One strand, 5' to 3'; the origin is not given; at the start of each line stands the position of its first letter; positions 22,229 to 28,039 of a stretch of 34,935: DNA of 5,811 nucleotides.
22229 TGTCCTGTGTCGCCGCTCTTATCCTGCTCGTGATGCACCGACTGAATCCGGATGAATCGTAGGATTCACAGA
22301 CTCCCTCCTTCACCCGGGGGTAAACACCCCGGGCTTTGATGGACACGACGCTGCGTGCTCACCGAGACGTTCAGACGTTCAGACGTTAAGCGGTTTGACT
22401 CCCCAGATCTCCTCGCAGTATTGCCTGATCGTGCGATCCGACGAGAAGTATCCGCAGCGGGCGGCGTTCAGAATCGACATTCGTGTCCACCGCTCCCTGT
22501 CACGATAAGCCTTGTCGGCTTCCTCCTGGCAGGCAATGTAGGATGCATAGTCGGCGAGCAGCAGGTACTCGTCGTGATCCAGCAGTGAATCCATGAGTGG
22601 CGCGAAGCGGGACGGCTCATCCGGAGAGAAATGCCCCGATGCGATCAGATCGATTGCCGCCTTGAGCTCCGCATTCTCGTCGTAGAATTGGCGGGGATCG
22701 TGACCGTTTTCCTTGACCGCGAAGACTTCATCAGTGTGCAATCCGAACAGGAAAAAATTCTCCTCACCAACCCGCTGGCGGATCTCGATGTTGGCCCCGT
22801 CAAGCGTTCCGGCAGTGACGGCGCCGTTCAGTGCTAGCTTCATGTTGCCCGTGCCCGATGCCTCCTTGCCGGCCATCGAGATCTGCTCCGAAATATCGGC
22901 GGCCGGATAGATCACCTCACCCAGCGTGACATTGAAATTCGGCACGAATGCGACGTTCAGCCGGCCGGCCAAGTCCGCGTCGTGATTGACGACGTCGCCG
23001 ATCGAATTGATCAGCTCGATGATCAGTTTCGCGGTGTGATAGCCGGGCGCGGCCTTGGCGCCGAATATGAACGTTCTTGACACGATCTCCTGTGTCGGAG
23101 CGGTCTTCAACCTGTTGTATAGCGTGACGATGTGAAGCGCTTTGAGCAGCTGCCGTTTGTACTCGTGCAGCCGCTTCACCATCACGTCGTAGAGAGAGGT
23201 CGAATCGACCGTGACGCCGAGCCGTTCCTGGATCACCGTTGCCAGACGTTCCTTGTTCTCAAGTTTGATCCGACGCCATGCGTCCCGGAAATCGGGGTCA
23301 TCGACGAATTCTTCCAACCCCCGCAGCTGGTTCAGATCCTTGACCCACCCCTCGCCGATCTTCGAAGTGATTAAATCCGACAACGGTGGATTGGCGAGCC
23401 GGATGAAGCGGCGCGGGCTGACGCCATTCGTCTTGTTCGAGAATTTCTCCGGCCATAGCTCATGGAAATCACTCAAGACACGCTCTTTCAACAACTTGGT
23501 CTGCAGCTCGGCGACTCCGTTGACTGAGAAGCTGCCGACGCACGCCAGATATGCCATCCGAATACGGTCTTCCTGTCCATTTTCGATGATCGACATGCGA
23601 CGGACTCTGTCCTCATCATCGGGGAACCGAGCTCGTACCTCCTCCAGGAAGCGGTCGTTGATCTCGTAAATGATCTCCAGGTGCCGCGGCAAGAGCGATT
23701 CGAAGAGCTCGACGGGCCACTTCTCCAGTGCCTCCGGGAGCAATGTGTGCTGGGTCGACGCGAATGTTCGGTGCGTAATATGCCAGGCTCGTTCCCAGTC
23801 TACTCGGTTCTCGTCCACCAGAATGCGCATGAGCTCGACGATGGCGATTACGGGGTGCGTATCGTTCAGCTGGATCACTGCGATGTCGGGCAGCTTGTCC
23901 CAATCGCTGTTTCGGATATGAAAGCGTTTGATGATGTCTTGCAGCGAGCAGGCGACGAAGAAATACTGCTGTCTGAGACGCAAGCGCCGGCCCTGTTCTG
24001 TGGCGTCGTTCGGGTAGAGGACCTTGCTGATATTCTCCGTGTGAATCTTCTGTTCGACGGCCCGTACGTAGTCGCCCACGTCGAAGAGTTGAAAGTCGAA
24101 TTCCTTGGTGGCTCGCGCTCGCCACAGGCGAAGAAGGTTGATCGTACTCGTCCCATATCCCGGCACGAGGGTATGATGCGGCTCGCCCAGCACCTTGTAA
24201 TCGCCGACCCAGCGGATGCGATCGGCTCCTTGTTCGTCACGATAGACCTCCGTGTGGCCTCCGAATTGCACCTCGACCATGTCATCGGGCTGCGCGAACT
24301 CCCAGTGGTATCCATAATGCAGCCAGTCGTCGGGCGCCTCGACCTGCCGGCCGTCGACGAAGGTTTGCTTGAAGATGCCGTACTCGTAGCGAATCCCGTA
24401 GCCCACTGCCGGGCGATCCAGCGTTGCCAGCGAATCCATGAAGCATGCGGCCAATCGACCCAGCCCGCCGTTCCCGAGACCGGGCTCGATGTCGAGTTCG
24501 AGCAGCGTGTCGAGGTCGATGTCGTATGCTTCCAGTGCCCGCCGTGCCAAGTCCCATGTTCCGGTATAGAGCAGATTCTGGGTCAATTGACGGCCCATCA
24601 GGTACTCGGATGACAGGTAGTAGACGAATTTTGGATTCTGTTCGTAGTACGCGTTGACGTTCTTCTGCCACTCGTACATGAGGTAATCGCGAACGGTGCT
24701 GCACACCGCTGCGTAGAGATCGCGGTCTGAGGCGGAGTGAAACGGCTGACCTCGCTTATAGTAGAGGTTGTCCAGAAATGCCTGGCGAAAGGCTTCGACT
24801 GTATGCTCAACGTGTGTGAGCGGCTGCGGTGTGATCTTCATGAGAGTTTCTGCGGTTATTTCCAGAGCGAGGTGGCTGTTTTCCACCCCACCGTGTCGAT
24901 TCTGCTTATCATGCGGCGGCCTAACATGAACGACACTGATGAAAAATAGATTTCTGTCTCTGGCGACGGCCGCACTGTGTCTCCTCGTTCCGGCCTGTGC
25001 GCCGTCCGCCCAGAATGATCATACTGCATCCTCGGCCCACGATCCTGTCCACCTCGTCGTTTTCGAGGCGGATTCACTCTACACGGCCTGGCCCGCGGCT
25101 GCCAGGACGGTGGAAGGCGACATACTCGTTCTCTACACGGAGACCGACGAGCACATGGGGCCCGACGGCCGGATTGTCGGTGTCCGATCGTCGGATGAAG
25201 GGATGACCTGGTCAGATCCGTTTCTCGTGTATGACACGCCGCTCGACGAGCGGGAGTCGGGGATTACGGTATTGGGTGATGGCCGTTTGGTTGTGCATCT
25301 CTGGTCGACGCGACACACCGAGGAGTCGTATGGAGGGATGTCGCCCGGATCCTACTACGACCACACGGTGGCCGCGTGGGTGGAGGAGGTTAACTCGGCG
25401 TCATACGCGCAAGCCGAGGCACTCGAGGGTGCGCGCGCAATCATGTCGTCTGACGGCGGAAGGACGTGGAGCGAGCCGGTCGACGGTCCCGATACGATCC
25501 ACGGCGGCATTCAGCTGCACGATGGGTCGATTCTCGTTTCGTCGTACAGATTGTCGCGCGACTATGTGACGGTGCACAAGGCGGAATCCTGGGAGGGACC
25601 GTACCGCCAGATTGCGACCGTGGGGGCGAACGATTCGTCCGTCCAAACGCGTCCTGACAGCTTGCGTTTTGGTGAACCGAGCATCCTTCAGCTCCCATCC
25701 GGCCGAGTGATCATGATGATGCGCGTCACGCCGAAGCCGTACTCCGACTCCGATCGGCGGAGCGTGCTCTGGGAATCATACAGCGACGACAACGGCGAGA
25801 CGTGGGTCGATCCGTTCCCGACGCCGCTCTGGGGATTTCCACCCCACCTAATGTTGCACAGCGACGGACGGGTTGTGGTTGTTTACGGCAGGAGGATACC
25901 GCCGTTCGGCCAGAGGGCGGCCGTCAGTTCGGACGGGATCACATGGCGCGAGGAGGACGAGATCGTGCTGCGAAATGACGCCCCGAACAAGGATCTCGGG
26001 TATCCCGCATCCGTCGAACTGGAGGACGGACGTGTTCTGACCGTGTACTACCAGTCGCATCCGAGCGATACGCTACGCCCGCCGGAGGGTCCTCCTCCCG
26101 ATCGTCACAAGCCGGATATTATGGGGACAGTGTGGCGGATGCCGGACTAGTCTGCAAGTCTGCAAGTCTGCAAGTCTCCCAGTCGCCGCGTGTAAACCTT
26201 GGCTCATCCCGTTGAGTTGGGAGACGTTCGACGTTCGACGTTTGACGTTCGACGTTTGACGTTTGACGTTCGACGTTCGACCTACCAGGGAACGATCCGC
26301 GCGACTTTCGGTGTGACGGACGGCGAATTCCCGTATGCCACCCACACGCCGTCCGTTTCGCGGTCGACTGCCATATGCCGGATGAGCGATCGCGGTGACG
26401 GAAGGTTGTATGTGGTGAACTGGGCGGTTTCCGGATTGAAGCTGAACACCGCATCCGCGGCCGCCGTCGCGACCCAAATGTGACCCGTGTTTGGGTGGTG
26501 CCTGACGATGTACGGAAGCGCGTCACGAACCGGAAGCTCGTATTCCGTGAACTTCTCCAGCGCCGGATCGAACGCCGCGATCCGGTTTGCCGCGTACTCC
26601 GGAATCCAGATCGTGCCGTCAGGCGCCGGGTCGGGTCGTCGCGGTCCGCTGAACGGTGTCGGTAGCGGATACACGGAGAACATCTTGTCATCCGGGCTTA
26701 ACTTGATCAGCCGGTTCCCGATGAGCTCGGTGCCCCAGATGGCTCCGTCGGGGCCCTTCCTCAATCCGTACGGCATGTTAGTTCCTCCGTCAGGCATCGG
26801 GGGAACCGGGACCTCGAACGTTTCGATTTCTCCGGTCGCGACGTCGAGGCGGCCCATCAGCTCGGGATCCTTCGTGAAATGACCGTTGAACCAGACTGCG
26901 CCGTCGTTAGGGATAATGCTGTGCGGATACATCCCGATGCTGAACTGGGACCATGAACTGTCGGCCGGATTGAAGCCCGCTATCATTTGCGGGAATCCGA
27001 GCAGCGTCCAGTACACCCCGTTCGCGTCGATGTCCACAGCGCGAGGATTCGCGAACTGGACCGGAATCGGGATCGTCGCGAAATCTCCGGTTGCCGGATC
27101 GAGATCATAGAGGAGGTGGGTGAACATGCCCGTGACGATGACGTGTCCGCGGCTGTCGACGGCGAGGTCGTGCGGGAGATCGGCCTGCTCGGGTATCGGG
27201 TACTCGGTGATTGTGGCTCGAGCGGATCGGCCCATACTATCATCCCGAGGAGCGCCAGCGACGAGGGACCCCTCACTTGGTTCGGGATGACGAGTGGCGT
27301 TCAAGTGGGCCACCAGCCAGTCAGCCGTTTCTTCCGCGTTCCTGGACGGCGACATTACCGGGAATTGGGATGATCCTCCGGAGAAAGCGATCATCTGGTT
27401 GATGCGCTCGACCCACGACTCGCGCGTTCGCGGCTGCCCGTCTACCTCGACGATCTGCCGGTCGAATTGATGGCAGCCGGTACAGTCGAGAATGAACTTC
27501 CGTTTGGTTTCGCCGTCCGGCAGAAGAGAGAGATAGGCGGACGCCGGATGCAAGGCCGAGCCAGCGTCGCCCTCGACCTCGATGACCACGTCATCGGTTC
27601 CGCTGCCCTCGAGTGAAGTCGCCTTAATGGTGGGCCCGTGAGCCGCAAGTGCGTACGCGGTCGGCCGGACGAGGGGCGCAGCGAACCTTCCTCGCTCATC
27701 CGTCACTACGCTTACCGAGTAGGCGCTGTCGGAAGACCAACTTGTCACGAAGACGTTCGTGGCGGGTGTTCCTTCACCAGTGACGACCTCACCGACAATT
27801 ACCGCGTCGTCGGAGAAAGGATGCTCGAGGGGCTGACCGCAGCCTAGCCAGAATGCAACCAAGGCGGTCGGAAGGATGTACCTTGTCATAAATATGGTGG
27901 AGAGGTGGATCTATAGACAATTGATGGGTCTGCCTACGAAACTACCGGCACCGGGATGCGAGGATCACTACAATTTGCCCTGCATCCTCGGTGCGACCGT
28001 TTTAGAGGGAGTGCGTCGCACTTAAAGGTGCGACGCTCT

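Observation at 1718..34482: Heptamer/octamer tandem-repeat arrays fill most intergenic gaps (STRR-like architecture in a non-cyanobacterial genome)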

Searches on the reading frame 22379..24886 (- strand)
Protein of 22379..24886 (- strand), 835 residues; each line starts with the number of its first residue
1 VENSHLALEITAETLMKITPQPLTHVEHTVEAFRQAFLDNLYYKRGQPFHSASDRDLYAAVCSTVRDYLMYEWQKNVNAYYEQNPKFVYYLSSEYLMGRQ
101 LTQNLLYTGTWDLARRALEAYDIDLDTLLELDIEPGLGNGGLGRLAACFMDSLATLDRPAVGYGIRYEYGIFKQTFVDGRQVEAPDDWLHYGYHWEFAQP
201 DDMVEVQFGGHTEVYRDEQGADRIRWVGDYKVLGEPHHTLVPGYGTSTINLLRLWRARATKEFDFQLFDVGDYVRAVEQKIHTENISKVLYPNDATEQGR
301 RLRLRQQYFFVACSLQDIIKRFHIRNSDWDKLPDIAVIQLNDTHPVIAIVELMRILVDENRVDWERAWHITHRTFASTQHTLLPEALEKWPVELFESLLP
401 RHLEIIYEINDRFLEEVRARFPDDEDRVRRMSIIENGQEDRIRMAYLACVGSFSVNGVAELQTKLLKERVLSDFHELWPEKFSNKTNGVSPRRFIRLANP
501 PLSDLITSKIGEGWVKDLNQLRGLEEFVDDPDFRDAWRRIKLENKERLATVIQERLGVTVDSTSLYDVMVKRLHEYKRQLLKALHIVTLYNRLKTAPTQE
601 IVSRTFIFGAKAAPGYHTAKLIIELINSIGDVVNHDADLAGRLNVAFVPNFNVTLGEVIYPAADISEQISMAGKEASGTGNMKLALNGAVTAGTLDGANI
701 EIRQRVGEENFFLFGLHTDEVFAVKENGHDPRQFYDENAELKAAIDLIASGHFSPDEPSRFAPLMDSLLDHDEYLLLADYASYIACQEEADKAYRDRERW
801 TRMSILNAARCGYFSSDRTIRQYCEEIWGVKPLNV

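Call 8: search_protein_families(library=pfam, proteins=[window:22379-24886:-])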
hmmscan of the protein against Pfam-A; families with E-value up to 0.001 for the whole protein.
window:22379-24886:- (835 aa): 1 family
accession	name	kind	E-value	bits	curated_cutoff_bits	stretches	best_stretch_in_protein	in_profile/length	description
PF00343.26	Phosphorylase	-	0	1087.6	27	1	119-830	2-713/713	Carbohydrate phosphorylase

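Call 10: find_related_loci(query=window:22379-24886:-, collection=genome_contigs, flank=10000)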
Query window:22379-24886:- (835 aa) in genome_contigs; peptide patterns used: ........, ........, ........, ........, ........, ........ (x = any residue, [..] = any of these).
257 stretches matched a pattern; 234 encode a relative of the query (tblastn E <= 1e-3); the best 80 are kept; 80 distinct loci.
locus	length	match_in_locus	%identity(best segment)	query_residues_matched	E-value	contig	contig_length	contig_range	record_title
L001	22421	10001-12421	67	29-835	0e+0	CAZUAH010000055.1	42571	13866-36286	MAG TPA_asm: uncultured Pirellulaceae bacterium isolate SRP077602_co5_269 genome assembly, contig: NODE_4318_length_4257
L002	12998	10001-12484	62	10-835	0e+0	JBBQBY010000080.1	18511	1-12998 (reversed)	MAG: Caldilineales bacterium isolate Co_metawrap_1292 Cmw_1292_k141_1630698_length_18511_cov_12.0000, whole genome shotg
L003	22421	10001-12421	63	29-835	0e+0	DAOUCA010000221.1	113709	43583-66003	MAG TPA_asm: Caldilineaceae bacterium isolate H76_764 k137_529663, whole genome shotgun sequence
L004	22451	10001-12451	60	20-835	0e+0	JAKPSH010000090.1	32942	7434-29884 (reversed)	MAG: Pseudomonadota bacterium isolate JPNA_metabat.107 k141_1106051, whole genome shotgun sequence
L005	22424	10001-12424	58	29-835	0e+0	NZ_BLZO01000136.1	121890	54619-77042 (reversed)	Okeania sp. KiyG1 sequence136, whole genome shotgun sequence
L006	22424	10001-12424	58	29-835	0e+0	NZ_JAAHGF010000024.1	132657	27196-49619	MAG: Okeania sp. SIO1I7 1I7_NODE_24, whole genome shotgun sequence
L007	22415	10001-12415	59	31-835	0e+0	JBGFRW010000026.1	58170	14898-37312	MAG: Pseudomonadota bacterium isolate BA1A30.2019.Bin.63 NODE_298_length_58170_cov_4.743165, whole genome shotgun sequen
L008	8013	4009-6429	57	29-835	0e+0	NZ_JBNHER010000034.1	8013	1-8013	Dapis sp. BLCC M126 strain BLCC-M126 NODE_639_length_8013_cov_25.559940, whole genome shotgun sequence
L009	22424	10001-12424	57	29-835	0e+0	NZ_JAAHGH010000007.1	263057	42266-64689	MAG: Okeania sp. SIO2B3 2B3_NODE_7, whole genome shotgun sequence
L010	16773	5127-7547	57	29-835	0e+0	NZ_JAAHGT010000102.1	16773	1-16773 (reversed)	MAG: Okeania sp. SIO2F4 2F4_NODE_102, whole genome shotgun sequence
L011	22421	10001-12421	57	29-835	0e+0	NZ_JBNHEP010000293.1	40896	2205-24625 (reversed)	Dapis sp. BLCC M229 strain BLCC-M229 NODE_255_length_40896_cov_69.633775, whole genome shotgun sequence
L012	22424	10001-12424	57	29-835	0e+0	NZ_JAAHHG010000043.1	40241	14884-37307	MAG: Okeania sp. SIO3B5 3B5_NODE_43, whole genome shotgun sequence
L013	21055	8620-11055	58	24-835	0e+0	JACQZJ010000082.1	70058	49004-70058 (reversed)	MAG: Planctomycetota bacterium isolate NC_groundwater_1564_Pr4_S-0.65um_71_10 SR1-18-Sp65_coassembly_scaffold_41735, who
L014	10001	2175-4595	57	29-835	0e+0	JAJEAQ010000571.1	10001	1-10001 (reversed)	MAG: Trichodesmium sp. jk18x7bins.61 k141_1553334, whole genome shotgun sequence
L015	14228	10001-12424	57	29-835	0e+0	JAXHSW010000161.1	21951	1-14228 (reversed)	MAG: Cyanobacteriota bacterium isolate MAG08_tar_biofilm MAG08_161, whole genome shotgun sequence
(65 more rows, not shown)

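Call 58: find_homologous_proteins(query=window:22379-24886:-, max_evalue=1e-100)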
Query window:22379-24886:- (835 aa): 7999 proteins with E <= 1e-100 among 8000 candidates; the best 120 are listed.
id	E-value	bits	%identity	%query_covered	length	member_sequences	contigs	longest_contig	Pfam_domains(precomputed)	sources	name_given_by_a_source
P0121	0.0e+0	1908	100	98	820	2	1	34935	PF00343.27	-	-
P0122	0.0e+0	1508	79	98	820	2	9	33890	PF00343.27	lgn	-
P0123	0.0e+0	1434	74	98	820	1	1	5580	PF00343.27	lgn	-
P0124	0.0e+0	1431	75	98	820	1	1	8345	PF00343.27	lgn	-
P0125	0.0e+0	1414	73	98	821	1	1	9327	PF00343.27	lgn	-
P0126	0.0e+0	1409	73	98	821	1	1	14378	PF00343.27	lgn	-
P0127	0.0e+0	1405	73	98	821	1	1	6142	PF00343.27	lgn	-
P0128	0.0e+0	1405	73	98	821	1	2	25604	PF00343.27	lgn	-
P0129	0.0e+0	1402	74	98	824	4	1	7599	PF00343.27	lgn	-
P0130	0.0e+0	1401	73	98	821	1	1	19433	PF00343.27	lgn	-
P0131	0.0e+0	1382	72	98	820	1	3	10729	PF00343.27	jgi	jgi:starch phosphorylase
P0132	0.0e+0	1382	73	98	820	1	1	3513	PF00343.27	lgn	-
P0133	0.0e+0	1381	72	98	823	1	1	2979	PF00343.27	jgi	jgi:starch phosphorylase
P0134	0.0e+0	1367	71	98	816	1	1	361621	PF00343.27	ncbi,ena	-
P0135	0.0e+0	1347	71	98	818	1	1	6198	PF00343.27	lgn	-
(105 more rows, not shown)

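Call 59: find_encoding_contigs(protein=P0122, flank=10000, max_places=6)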
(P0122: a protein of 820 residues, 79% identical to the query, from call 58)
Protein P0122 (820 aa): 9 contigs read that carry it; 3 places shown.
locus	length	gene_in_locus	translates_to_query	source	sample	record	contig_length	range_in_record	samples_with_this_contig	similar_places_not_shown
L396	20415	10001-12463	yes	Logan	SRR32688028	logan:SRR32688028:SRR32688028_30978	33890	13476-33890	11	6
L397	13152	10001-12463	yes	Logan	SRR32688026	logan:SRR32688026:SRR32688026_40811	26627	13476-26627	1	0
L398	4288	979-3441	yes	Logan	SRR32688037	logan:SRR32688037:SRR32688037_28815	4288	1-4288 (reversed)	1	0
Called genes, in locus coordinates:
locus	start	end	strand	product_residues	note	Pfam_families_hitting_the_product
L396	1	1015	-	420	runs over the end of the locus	PF00672:HAMP, PF00512:HisKA, PF02518:HATPase_c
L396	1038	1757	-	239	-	PF00072:Response_reg, PF00486:Trans_reg_C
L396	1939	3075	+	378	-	PF01374:Glyco_hydro_46 (weak)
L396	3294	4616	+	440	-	PF01547:SBP_bac_1, PF13416:SBP_bac_8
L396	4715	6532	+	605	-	PF00528:BPD_transp_1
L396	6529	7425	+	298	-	PF00528:BPD_transp_1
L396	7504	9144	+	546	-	PF00128:Alpha-amylase, PF16657:Malt_amylase_C (weak)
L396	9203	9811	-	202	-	PF01022:HTH_5, PF01978:TrmB (weak), PF12840:HTH_20, PF13412:HTH_24 (weak), PF09860:DUF2087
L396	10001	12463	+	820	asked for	PF00343:Phosphorylase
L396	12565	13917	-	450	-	PF08239:SH3_3 (weak), PF01551:Peptidase_M23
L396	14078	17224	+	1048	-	PF10131:PTPS_related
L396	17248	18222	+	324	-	PF25174:Beta-prop_THOC3, PF24807:WD40_CDC20-Fz, PF25173:Beta-prop_WDR3_1st, PF25175:Beta-prop_WDR5, PF23381:Beta-prop_IFT122_1st, PF24814:WD40_Prp19, PF24817:WD40_WDHD1_1st, PF23414:Beta-prop_EML_2, +11 more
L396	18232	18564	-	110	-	PF03819:MazG (weak)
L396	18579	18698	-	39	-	-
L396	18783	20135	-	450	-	PF00282:Pyridoxal_deC, PF00266:Aminotran_5 (weak)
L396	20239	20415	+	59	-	?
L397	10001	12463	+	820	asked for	PF00343:Phosphorylase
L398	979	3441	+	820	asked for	PF00343:Phosphorylase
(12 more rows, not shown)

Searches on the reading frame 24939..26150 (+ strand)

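Call 8: search_protein_families(library=pfam, proteins=[window:24939-26150:+])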
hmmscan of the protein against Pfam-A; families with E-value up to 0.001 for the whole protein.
window:24939-26150:+ (403 aa): 2 families
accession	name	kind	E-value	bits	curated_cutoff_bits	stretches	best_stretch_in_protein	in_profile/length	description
PF13088.12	BNR_2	-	2.1e-18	67.1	31.4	1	165-366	84-275/277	BNR repeat-like domain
PF02012.26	BNR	-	7.4e-06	25.6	27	0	281-289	2-10/12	BNR/Asp-box repeat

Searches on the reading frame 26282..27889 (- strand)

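Call 8: search_protein_families(library=pfam, proteins=[window:26282-27889:-])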
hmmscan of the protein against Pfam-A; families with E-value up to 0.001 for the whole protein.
window:26282-27889:- (535 aa): 4 families
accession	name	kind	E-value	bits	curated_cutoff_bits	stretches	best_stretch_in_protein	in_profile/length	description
PF24684.1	Vgb_lyase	-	1.6e-25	90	50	1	328-518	106-281/290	Virginiamycin B lyase family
PF08450.18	SGL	-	8.7e-06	26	26.3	0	468-499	194-225/246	SMP-30/Gluconolactonase/LRE-like region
PF13620.12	CarboxypepD_reg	-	0.00019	22.1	32.3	1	31-92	2-63/82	Carboxypeptidase regulatory-like domain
PF01436.27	NHL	-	0.00086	19.7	20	0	239-253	4-18/28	NHL repeat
